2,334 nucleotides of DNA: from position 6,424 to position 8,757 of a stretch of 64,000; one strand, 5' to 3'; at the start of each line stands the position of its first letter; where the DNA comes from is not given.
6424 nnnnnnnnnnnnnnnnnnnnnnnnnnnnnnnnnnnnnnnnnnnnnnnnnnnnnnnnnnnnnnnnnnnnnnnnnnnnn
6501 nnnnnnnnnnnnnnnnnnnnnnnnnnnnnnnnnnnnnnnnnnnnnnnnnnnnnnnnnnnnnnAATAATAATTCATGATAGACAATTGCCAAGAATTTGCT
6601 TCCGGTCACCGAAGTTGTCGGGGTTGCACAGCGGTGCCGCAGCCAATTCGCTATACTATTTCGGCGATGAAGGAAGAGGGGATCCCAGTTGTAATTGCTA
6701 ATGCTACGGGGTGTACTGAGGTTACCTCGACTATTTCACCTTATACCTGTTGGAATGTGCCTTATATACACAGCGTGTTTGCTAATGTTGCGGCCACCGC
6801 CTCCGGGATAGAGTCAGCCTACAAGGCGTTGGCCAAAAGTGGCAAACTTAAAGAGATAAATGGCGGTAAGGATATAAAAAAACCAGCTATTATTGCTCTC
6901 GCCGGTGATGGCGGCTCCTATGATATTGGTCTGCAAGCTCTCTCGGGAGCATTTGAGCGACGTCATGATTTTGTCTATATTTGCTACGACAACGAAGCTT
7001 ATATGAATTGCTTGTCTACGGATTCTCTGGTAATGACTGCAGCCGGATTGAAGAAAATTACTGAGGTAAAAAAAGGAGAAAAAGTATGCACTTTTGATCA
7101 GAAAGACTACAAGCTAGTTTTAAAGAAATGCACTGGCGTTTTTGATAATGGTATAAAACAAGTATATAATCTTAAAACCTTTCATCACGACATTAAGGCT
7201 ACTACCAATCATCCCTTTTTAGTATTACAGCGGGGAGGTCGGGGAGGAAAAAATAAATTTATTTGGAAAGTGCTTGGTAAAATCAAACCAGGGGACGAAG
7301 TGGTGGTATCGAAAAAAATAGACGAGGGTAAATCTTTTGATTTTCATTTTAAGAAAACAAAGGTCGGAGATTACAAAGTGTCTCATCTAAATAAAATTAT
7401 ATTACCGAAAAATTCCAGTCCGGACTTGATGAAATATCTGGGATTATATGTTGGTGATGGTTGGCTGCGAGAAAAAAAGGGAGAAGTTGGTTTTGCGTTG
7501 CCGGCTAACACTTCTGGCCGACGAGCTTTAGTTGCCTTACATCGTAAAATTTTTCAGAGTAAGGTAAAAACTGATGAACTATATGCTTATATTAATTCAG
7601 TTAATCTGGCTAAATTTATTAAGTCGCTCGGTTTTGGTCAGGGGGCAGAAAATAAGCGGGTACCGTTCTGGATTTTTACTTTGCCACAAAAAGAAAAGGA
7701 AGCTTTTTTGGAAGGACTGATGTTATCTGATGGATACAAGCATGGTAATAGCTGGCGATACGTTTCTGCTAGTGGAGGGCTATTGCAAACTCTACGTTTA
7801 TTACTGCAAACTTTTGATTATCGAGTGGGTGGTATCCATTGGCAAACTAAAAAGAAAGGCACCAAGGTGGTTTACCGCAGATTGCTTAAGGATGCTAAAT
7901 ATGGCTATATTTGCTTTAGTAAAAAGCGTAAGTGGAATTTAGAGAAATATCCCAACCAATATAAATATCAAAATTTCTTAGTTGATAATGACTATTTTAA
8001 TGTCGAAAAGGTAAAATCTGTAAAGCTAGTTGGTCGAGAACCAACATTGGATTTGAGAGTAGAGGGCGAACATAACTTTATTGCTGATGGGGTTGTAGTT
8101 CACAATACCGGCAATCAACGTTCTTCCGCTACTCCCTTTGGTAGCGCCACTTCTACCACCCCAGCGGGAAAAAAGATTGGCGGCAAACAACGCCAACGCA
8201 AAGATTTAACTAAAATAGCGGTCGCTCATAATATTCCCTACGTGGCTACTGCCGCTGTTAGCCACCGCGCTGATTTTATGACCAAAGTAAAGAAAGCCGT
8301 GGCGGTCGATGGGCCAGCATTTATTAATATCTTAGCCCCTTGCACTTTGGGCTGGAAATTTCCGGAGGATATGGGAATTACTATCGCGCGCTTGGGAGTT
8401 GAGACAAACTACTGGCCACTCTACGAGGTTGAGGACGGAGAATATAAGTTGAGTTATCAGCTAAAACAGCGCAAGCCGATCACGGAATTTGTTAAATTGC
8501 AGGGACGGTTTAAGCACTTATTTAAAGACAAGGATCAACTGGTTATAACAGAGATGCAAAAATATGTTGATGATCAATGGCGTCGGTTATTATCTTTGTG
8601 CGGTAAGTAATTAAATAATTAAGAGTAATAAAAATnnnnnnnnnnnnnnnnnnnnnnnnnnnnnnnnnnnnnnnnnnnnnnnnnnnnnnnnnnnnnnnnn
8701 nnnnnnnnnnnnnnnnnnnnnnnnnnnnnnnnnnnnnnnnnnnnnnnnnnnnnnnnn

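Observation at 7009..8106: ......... intein splitting the TPP motif of a PorB-like oxidoreductase subunit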

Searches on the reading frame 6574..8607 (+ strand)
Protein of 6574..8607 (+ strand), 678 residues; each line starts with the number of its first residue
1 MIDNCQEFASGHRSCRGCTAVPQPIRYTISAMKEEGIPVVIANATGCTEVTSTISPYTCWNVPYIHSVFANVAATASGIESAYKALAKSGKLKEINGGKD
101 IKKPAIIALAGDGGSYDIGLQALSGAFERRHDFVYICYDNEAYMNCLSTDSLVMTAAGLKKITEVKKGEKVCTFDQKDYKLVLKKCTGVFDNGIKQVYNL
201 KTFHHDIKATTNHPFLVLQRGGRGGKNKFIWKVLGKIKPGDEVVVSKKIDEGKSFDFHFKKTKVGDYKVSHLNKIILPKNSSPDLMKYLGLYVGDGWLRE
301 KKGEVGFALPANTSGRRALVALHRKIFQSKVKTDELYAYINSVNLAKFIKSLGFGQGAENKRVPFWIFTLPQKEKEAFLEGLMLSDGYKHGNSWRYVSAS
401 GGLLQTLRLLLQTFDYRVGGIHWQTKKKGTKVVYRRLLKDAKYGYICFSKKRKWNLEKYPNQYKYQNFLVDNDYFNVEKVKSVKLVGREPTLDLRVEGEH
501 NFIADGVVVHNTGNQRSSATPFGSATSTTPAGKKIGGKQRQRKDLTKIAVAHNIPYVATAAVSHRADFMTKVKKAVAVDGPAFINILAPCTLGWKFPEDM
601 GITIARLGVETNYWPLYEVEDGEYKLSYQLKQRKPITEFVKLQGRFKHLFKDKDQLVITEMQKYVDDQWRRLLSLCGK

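Call 3: search_protein_families(library=pfam, proteins=[window:6574-8607:+], max_evalue=0.1)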
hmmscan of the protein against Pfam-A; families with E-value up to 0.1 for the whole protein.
window:6574-8607:+ (678 aa): 5 families
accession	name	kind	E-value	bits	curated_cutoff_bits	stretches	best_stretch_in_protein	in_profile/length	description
PF02775.26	TPP_enzyme_C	-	2.9e-16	60.1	21.9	2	46-183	3-117/151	Thiamine pyrophosphate enzyme, C-terminal TPP binding domain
PF14890.11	Intein_splicing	-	2.3e-15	57.2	35.8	1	157-511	6-155/155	Intein splicing domain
PF14528.11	LAGLIDADG_3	-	1.4e-05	25.7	22.5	1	375-438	3-68/82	LAGLIDADG-like domain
PF07591.16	PT-HINT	-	0.0019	18.9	27.7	1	152-217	1-71/137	Pretoxin HINT domain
PF01079.26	Hint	-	0.015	15.4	29.7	1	143-247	10-118/213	Hint module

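Call 4: search_protein_families(library=ncbifam, proteins=[window:6574-8607:+], max_evalue=0.1)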
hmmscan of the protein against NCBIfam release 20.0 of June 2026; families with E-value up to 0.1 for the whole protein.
window:6574-8607:+ (678 aa): 24 families
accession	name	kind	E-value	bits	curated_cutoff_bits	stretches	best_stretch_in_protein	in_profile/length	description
NF008819.1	PRK11865.1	equivalog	2.6e-106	355.2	405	2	508-672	130-296/300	pyruvate synthase subunit PorB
NF008818.0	PRK11864.1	subfamily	2.4e-86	289.5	405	2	509-675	132-295/300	3-methyl-2-oxobutanoate dehydrogenase subunit beta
NF045792.1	OxalOxredbeta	equivalog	8.5e-75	251.6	590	2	509-670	141-301/311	oxalate oxidoreductase subunit beta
NF045766.1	PhenlGlyoxDHPadI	equivalog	2.3e-57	194.7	700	2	508-673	270-434/443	NADH-dependent phenylglyoxylate dehydrogenase subunit beta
NF005852.0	PRK07773.1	equivalog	1.1e-18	66.9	780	2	145-387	397-624/886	replicative DNA helicase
TIGR02176.1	pyruv_ox_red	equivalog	5.1e-16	57.7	911.35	1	502-670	986-1160/1167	pyruvate:ferredoxin (flavodoxin) oxidoreductase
NF038098.1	GyrA_w_intein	exception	1.9e-14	52.6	1850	2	141-390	111-351/1232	intein-containing DNA gyrase subunit A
NF006207.0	PRK08332.1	equivalog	3.9e-11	40.9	2400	1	283-515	1003-1245/1684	vitamin B12-dependent ribonucleotide reductase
NF008820.0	PRK11866.1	equivalog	5.7e-11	42.3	402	2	15-152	18-132/287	2-oxoacid ferredoxin oxidoreductase subunit beta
NF038162.1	RtcB_rel_intein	exception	5.4e-10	37.9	1150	2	457-514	527-581/961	intein-containing RtcB family protein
NF011287.0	PRK14698.1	equivalog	1.1e-08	33.6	1238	1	157-392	274-503/1017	V-type ATP synthase subunit A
NF011418.0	PRK14845.1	equivalog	9.5e-08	30.3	756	1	200-457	98-309/1049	translation initiation factor IF-2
TIGR02177.1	PorB_KorB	subfamily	2.1e-07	30.7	261.9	1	505-591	107-188/286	2-oxoacid:acceptor oxidoreductase, beta subunit, pyruvate/2-ketoisovalerate family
TIGR01443.1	intein_Cterm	domain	5.7e-06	26.4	15.6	1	493-512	4-24/24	intein C-terminal splicing region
TIGR01445.1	intein_Nterm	domain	8.8e-06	26.6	24.5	1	146-217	1-83/83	intein N-terminal splicing region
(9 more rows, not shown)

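Call 14: find_encoding_contigs(protein=window:6574-8607:+, flank=10000, max_places=4)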
Protein window:6574-8607:+ (678 aa): 2 contigs read that carry it; 2 places shown.
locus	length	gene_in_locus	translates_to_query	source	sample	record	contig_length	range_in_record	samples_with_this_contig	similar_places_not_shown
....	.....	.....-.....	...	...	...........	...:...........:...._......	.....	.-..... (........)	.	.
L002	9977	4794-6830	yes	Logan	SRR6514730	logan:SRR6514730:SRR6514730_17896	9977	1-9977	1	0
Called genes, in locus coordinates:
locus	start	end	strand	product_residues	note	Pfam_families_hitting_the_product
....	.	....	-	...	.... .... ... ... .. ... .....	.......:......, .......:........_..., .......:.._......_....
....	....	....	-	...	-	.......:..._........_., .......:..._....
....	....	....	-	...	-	-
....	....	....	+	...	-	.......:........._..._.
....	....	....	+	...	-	-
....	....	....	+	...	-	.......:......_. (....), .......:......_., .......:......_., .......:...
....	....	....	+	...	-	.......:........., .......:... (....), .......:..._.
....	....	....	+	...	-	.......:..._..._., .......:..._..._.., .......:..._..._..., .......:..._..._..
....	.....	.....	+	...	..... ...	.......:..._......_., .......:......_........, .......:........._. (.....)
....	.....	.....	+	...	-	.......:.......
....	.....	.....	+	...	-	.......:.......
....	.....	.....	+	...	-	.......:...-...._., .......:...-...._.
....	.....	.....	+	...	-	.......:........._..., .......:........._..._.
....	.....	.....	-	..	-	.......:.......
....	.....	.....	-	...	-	-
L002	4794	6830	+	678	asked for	PF02775:TPP_enzyme_C, PF14890:Intein_splicing, PF14528:LAGLIDADG_3 (faint)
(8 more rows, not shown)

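Call 22: list_cluster_members(proteins=[window:6574-8607:+, window:5225-6559:+, window:10444-11763:+, P0093])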
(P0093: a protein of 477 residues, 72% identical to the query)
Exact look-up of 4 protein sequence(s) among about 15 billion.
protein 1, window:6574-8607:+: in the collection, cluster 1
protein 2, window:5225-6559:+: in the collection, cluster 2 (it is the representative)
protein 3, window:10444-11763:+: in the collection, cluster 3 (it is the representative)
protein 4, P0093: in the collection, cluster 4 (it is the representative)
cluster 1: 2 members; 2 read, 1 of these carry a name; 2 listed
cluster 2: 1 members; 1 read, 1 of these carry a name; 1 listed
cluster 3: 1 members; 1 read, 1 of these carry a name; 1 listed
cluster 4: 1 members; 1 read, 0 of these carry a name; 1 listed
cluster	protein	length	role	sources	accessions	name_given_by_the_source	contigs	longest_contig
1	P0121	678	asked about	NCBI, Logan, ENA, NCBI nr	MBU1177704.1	hypothetical protein KJ903_00625 [Patescibacteria group bacterium] | hypothetical protein [Patescibacteria group bacterium]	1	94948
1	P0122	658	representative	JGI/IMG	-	-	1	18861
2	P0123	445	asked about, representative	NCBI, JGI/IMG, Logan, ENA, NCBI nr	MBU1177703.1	phosphoglucosamine mutase [Patescibacteria group bacterium]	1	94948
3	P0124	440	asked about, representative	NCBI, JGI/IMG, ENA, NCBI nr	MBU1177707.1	glutamine synthetase family protein [Patescibacteria group bacterium]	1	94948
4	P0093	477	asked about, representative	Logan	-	-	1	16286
